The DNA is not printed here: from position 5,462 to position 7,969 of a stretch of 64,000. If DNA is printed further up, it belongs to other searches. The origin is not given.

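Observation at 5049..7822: GH6-family glycosidase with CBM and lectin-like domains inserted between the tail terminator and major tail genes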

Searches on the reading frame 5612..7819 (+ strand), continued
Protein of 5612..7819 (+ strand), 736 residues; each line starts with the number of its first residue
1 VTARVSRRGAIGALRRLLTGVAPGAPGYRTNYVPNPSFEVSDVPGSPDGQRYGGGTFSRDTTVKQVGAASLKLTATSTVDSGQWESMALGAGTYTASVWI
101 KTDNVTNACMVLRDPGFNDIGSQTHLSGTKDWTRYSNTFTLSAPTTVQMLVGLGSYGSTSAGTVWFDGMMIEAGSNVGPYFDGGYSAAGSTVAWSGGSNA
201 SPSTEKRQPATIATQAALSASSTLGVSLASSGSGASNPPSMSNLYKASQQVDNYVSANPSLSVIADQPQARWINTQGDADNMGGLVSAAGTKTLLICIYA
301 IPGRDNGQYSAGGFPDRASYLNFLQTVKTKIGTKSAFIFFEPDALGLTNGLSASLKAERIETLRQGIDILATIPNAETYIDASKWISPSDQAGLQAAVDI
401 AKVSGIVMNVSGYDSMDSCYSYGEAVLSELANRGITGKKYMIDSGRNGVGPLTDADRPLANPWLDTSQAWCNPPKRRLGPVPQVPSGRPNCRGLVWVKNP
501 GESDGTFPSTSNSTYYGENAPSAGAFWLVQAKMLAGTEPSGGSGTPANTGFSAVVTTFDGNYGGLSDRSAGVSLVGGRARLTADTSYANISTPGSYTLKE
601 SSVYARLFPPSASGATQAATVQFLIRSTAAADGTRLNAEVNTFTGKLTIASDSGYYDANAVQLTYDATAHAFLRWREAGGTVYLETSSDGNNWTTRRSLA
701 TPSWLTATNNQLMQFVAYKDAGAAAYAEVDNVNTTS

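Call 79: get_annotated_region(hit=H2, flank=6000)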
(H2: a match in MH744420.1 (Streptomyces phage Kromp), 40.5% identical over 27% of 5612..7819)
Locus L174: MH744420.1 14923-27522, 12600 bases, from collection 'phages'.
description: Streptomyces phage Kromp, complete genome.
organism: Streptomyces phage Kromp (NCBI taxid 2315619)
taxonomy: Viruses; Duplodnaviria; Heunggongvirae; Uroviricota; Caudoviricetes
host: Streptomyces lividans JI 1326; source: soil; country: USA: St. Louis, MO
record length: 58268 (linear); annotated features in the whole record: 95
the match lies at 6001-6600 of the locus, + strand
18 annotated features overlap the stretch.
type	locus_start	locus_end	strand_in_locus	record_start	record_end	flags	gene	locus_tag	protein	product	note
CDS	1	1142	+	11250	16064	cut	17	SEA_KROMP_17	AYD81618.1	tape measure protein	-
CDS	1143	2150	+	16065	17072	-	18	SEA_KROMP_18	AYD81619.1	minor tail protein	-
CDS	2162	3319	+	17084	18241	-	19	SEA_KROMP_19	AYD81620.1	minor tail protein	-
CDS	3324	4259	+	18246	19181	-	20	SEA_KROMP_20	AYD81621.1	hypothetical protein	-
CDS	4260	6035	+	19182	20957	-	21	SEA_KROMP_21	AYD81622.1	minor tail protein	-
CDS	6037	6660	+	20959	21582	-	22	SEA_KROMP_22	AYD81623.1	hypothetical protein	-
CDS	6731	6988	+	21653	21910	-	23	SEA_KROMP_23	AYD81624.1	hypothetical protein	-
CDS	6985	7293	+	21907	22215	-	24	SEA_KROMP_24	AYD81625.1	hypothetical protein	-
CDS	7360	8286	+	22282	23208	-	25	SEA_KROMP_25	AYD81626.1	LysM-like endolysin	-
CDS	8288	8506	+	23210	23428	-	26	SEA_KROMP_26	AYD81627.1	holin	-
CDS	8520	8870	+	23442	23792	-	27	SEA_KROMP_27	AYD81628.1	hypothetical protein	-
CDS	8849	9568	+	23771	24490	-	28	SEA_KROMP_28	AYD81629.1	minor tail protein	-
CDS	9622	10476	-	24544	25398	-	29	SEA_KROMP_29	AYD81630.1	hypothetical protein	-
CDS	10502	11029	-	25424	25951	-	30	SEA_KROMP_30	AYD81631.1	hypothetical protein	-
CDS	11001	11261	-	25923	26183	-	31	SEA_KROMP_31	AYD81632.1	hypothetical protein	-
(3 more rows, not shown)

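Call 91: search_protein_families(library=pfam, proteins=[P0037, P0090, P0117, P0155, P0028, P0053, P0124], max_evalue=0.01)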
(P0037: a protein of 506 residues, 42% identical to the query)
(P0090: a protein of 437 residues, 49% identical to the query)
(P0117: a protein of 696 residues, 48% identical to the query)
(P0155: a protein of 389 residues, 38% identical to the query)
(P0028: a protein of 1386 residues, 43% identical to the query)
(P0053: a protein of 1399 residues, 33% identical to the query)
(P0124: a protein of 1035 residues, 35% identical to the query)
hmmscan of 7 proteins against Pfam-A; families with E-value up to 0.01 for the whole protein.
P0037 (506 aa): 3 families
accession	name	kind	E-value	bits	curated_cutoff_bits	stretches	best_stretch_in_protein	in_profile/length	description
PF02018.23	CBM_4_9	-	1.5e-17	64.7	25.9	3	189-305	1-119/136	Carbohydrate binding domain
PF16405.10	DUF5013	-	6.7e-05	23.5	28.5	0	58-88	67-100/149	Domain of unknown function (DUF5013)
PF03944.20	Endotoxin_C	-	0.0022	18.8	21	0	390-468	52-139/142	delta endotoxin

P0090 (437 aa): 1 family
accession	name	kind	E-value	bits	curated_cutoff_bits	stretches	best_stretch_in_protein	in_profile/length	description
PF13385.13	Laminin_G_3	-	2.1e-10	41.4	27.6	1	107-227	25-149/151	Concanavalin A-like lectin/glucanases superfamily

P0117 (696 aa): 1 family
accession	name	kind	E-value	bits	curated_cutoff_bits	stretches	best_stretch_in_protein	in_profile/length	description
PF00041.27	fn3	-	0.0002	21.9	25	1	193-273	2-80/84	Fibronectin type III domain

P0155 (389 aa): 0 families

P0028 (1386 aa): 3 families
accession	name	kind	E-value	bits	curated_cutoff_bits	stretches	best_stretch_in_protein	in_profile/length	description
PF13385.13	Laminin_G_3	-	6.9e-09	36.5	27.6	2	331-453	30-149/151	Concanavalin A-like lectin/glucanases superfamily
PF00041.27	fn3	-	8.4e-05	23.1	25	1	483-565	2-82/84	Fibronectin type III domain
PF18370.7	RGI_lyase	-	0.00084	20.1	27.8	1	486-565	9-84/86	Rhamnogalacturonan I lyases beta-sheet domain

P0053 (1399 aa): 1 family
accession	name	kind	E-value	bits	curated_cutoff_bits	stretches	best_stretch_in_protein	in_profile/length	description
PF02018.23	CBM_4_9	-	5.2e-40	137.4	25.9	5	152-276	2-131/136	Carbohydrate binding domain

P0124 (1035 aa): 2 families
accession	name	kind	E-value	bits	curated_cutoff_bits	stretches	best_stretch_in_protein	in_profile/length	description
PF02018.23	CBM_4_9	-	3.6e-21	76.4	25.9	3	505-627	2-130/136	Carbohydrate binding domain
PF22768.1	SPP1_Dit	-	0.00024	21.7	25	1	186-275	2-95/97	Siphovirus-type tail component, C-terminal domain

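Call 110: fold_search(model_id=the predicted structure, library=viral)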
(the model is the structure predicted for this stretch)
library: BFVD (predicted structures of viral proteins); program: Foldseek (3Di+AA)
matches with E <= 10: 1139; with E <= 0.001: 75
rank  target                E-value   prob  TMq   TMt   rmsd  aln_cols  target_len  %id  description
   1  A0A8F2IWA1            2.2e-13  1.00  0.23  0.15   2.3       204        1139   29  Minor tail protein [Streptomyces phage KimJongPhill]
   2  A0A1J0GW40            2.6e-10  1.00  0.20  0.19   3.0       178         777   20  Uncharacterized protein [Streptomyces phage BRock]
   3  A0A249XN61            3.2e-08  1.00  0.18  0.25  16.6       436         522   11  Minor tail protein [Arthrobacter phage GurgleFerb]
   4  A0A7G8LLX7            3.5e-08  1.00  0.17  0.16  29.6       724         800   11  Minor tail protein [Mycobacterium phage Ellie]
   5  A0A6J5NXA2            3.0e-07  1.00  0.19  0.54   6.5       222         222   12  Uncharacterized protein [uncultured Caudovirales phage]
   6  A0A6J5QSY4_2          4.4e-07  1.00  0.14  0.09  28.2       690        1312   12  Carbohydrate-binding, CenC-like [uncultured Caudovirales phage]
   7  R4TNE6                6.5e-07  1.00  0.16  0.41   8.4       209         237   13  (no name in the UniProt tables at hand)
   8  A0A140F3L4            8.5e-07  1.00  0.17  0.24   6.8       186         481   13  Uncharacterized protein [Pyrobaculum filamentous virus 1]
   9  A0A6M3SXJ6            1.0e-06  1.00  0.15  0.39   9.4       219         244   14  (no name in the UniProt tables at hand)
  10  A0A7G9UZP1            1.1e-06  1.00  0.18  0.22   6.0       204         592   15  Glycoside hydrolase [Streptomyces phage TieDye]
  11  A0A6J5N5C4            1.2e-06  1.00  0.18  0.35   5.2       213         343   14  Major tropism determinant N-terminal domain-containing protein [uncultured Caudovirales phage]
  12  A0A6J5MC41            1.9e-06  1.00  0.18  0.37  13.6       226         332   15  Uncharacterized protein [uncultured Caudovirales phage]
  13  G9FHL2                2.5e-06  1.00  0.17  0.15   7.0       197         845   15  Putative tail protein [Rhodococcus phage RGL3]
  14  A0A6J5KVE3            2.6e-06  1.00  0.16  0.11   7.5       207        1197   16  Major tropism determinant N-terminal domain-containing protein [uncultured Caudovirales phage]
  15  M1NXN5                2.6e-06  0.94  0.13  0.10  28.6       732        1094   10  (no name in the UniProt tables at hand)
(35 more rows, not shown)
